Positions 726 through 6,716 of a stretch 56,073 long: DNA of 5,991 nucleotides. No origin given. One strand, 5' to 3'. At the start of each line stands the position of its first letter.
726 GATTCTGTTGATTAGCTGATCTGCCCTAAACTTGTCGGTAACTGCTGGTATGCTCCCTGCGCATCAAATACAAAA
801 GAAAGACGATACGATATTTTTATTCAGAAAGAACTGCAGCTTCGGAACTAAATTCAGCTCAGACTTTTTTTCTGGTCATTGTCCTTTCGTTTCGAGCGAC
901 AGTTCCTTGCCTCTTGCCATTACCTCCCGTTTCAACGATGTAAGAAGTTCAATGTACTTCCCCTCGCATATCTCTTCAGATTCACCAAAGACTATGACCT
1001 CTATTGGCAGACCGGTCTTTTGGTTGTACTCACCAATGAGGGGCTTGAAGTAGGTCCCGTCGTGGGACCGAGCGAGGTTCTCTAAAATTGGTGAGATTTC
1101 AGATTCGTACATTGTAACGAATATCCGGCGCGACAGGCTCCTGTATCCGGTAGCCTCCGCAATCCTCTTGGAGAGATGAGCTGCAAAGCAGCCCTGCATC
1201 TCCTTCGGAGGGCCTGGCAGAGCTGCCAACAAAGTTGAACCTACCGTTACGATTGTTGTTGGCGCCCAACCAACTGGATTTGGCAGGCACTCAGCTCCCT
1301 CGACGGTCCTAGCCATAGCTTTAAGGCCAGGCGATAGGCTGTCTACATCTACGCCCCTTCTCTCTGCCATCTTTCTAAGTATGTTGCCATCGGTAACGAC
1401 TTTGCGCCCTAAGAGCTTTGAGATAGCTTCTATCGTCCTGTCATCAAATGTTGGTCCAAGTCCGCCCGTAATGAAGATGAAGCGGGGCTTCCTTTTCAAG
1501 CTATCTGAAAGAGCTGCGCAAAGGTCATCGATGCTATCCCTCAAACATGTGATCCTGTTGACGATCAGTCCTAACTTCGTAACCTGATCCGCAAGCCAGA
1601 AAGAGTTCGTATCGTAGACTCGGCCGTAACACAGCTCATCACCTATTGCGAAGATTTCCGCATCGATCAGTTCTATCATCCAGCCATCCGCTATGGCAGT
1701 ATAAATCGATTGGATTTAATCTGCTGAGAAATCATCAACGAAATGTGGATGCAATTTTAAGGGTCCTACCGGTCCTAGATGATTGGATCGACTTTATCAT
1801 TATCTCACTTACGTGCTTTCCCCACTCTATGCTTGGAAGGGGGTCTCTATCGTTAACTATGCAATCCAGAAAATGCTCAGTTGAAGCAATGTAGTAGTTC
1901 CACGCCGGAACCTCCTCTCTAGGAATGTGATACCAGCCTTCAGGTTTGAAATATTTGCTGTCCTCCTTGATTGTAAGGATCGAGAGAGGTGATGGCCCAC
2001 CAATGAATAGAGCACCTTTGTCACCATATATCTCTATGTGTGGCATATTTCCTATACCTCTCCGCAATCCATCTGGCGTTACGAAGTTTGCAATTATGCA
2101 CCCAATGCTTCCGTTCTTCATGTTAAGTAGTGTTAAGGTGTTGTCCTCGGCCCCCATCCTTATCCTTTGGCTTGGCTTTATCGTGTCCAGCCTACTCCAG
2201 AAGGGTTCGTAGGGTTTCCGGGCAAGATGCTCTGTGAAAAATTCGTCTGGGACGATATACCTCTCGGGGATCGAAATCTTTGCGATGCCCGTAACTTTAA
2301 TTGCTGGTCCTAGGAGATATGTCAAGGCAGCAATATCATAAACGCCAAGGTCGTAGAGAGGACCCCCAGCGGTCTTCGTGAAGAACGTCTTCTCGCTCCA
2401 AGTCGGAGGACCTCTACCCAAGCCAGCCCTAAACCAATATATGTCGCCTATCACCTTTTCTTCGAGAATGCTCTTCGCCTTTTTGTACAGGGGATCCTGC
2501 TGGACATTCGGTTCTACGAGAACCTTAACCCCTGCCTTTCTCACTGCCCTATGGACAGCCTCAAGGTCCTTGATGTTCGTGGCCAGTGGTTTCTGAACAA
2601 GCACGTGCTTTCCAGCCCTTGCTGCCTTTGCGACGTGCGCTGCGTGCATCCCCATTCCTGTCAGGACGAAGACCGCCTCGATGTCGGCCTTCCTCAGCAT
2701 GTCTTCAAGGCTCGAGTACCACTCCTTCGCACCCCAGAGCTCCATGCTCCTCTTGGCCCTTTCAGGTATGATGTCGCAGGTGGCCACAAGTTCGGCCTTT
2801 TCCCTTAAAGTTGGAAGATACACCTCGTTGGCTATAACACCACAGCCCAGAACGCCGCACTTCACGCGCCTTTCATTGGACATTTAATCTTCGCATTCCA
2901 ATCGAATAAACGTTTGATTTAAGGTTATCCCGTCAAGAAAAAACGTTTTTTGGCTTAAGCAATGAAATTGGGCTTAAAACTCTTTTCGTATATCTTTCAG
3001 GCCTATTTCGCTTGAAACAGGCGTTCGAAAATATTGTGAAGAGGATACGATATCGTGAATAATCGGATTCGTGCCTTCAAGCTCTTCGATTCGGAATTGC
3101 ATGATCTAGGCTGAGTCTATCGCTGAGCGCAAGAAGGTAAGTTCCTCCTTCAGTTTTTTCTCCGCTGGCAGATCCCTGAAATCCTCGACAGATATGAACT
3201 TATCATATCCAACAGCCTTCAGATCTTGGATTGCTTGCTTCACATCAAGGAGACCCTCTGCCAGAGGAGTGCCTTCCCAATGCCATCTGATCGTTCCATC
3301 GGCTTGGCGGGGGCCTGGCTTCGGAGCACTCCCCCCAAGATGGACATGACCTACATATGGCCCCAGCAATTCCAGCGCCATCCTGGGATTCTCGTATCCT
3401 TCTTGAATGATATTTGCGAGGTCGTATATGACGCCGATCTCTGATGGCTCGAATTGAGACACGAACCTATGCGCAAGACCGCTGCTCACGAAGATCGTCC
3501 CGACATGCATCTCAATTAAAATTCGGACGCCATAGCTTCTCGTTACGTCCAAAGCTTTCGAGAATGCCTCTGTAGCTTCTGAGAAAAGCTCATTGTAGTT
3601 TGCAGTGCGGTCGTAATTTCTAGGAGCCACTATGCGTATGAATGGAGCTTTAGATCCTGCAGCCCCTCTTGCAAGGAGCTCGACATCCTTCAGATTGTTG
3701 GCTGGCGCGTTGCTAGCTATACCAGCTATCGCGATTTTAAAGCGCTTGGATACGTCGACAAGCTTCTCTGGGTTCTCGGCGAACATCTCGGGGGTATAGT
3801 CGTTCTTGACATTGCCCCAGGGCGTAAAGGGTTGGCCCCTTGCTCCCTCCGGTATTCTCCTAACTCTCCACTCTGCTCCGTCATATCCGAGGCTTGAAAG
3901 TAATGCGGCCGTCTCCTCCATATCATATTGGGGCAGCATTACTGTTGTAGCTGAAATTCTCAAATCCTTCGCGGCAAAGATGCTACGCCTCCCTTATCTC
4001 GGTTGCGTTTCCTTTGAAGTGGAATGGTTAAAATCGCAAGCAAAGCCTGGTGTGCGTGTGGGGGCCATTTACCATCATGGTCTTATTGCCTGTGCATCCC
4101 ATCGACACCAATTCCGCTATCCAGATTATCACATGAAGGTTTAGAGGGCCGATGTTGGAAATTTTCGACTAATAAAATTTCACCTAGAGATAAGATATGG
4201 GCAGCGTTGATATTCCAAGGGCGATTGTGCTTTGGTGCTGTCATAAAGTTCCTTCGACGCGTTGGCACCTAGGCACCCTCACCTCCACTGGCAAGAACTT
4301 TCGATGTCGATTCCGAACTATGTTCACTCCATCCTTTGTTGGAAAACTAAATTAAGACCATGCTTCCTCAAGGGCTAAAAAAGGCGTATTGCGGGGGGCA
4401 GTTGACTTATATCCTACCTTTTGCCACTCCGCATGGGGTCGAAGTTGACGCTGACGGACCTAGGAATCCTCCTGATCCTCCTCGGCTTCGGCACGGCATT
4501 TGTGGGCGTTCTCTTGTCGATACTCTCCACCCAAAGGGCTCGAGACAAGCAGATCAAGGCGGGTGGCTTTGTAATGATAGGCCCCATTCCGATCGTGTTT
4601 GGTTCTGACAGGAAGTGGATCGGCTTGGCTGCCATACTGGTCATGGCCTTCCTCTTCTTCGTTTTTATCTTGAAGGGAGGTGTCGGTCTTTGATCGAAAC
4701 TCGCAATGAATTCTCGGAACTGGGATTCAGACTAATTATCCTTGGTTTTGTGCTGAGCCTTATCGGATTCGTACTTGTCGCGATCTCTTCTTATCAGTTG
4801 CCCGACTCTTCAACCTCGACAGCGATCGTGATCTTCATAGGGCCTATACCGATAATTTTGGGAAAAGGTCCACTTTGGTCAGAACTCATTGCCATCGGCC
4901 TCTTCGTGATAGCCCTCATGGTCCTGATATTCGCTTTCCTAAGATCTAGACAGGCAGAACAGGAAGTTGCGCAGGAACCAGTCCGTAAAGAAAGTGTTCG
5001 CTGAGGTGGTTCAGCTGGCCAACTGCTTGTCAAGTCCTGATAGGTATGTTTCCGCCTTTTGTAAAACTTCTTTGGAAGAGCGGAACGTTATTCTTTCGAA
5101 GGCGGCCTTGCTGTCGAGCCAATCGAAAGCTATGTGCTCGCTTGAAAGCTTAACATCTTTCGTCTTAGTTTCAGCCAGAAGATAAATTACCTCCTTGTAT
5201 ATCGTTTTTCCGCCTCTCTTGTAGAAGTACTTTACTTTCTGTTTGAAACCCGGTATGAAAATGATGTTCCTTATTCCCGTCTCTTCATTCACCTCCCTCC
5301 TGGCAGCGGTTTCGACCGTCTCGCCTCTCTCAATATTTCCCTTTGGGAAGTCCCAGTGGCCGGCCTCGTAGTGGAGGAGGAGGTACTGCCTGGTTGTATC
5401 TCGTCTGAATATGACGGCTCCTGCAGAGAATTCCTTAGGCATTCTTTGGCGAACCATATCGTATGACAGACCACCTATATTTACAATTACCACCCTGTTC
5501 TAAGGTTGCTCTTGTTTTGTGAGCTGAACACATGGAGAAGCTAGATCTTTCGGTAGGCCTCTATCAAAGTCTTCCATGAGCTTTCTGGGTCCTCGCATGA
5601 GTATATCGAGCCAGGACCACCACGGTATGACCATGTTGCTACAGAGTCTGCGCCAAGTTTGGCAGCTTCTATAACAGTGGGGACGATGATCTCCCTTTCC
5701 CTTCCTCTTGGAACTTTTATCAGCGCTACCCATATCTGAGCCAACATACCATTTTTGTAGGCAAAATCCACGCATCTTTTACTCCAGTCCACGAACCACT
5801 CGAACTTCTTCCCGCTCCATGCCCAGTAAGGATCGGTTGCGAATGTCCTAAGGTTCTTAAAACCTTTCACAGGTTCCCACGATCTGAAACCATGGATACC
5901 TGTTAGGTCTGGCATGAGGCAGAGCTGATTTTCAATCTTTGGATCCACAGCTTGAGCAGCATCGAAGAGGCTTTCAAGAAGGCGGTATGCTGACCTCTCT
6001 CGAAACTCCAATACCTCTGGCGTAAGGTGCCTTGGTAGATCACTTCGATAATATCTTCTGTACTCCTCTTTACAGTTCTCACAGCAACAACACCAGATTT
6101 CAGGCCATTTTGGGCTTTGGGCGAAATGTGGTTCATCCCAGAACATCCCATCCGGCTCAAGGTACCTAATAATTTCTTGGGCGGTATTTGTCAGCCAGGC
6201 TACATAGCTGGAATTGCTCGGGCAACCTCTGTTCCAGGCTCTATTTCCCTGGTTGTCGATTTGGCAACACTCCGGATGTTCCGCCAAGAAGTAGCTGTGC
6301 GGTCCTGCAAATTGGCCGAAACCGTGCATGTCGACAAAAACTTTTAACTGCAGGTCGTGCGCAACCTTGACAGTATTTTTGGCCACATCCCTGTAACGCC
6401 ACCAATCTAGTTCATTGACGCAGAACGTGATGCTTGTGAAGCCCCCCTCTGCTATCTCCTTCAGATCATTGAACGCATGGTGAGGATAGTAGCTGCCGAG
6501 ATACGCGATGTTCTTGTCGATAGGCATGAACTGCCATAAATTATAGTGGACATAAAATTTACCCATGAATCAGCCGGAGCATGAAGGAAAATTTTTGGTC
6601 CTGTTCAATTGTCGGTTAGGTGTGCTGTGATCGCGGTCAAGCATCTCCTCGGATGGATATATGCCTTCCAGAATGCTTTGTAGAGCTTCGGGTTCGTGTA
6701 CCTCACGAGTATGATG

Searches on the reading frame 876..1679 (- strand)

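Call 51: search_protein_families(library=pfam, proteins=[window:876-1679:-], max_evalue=0.0001)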
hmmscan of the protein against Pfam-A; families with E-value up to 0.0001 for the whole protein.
window:876-1679:- (267 aa): 1 family
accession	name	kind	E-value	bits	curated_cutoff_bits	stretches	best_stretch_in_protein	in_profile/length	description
PF00994.29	MoCF_biosynth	-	9e-30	103.7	26.6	1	9-173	2-142/144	Probable molybdopterin binding domain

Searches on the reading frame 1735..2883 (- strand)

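Call 51: search_protein_families(library=pfam, proteins=[window:1735-2883:-], max_evalue=0.0001)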
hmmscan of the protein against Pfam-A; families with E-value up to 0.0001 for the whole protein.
window:1735-2883:- (382 aa): 4 families
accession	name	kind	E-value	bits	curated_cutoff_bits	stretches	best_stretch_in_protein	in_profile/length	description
PF01408.29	GFO_IDH_MocA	-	7.4e-22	78.7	24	1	7-123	1-118/120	Oxidoreductase family, NAD-binding Rossmann fold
PF22725.1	GFO_IDH_MocA_C3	-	1.3e-18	67.6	27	1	133-292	1-123/124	GFO/IDH/MocA C-terminal domain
PF02894.22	GFO_IDH_MocA_C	-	2e-17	64.2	22.9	1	137-377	1-218/218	Oxidoreductase family, C-terminal alpha/beta domain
PF03447.22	NAD_binding_3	-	1.4e-05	26.2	24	1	13-124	1-116/116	Homoserine dehydrogenase, NAD binding domain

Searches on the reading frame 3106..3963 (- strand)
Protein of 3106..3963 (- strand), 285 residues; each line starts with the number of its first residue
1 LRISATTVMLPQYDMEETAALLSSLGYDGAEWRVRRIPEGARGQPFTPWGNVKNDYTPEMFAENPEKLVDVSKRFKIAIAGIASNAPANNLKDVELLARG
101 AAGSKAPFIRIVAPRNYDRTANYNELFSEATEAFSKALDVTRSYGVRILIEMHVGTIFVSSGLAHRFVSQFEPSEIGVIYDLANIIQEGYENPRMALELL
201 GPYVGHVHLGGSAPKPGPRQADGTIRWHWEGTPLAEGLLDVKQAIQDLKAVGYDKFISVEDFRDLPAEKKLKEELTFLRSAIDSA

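Call 51: search_protein_families(library=pfam, proteins=[window:3106-3963:-], max_evalue=0.0001)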
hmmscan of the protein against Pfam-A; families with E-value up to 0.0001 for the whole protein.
window:3106-3963:- (285 aa): 1 family
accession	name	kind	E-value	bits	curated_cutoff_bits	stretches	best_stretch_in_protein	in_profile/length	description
PF01261.30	AP_endonuc_2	-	1.4e-23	84.3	31.1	1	92-280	68-248/249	Xylose isomerase-like TIM barrel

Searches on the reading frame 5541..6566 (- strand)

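Call 51: search_protein_families(library=pfam, proteins=[window:5541-6566:-], max_evalue=0.0001)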
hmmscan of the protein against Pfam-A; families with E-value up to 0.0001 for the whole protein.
window:5541-6566:- (341 aa): 1 family
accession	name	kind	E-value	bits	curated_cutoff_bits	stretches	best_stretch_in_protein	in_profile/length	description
PF14871.12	GHL6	-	3.2e-06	27.8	35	1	59-144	43-131/132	Hypothetical glycosyl hydrolase 6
